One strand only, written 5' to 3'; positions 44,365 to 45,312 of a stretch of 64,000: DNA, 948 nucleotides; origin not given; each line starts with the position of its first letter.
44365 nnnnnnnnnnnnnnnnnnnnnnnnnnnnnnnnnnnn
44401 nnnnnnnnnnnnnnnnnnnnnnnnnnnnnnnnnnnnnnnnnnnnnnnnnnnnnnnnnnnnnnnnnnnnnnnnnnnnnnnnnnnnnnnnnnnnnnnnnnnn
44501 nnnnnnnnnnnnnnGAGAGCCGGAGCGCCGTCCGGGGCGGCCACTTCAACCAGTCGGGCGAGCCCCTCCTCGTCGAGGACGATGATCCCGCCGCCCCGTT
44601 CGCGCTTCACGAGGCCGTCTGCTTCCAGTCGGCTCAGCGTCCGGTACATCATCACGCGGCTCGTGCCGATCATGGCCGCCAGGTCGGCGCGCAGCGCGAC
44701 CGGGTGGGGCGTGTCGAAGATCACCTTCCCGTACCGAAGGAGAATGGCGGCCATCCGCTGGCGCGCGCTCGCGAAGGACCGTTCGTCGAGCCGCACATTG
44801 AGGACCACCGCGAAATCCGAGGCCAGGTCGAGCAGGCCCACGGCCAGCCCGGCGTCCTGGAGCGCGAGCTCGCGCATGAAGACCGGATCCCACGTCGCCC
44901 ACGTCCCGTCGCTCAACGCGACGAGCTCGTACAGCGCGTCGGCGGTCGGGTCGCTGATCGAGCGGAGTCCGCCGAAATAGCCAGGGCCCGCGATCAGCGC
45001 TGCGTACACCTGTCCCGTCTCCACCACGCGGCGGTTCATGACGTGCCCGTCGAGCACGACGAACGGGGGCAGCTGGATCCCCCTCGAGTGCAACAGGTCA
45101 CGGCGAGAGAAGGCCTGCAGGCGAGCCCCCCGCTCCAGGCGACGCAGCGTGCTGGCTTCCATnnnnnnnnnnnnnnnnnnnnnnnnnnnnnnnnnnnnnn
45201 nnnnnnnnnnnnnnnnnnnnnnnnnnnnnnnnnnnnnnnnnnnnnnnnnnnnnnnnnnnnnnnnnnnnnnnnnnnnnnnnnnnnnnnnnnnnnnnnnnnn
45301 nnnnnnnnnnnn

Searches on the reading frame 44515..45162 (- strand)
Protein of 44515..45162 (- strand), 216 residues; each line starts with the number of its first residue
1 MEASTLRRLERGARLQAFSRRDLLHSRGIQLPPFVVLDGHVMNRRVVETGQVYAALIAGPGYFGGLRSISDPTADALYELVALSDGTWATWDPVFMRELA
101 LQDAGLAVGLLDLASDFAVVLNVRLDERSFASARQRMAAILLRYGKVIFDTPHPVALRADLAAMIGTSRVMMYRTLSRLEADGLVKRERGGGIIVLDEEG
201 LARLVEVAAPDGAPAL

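Call 61: search_protein_families(library=pfam, proteins=[window:44515-45162:-], max_evalue=0.001)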
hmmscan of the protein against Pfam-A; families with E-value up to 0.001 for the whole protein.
window:44515-45162:- (216 aa): 4 families
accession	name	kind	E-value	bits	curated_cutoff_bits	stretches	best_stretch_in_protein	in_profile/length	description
PF13545.12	HTH_Crp_2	-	1.6e-13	50.9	27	1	135-204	1-70/70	Crp-like helix-turn-helix domain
PF00392.27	GntR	-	6e-05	23.1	27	1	160-195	29-64/64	Bacterial regulatory proteins, gntR family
PF00325.26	Crp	-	0.00066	19.8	21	0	158-184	5-31/32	Bacterial regulatory proteins, crp family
PF25213.1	HVO_A0261_N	-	0.00083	19.6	35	0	157-190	26-59/86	HVO_A0261 N-terminal domain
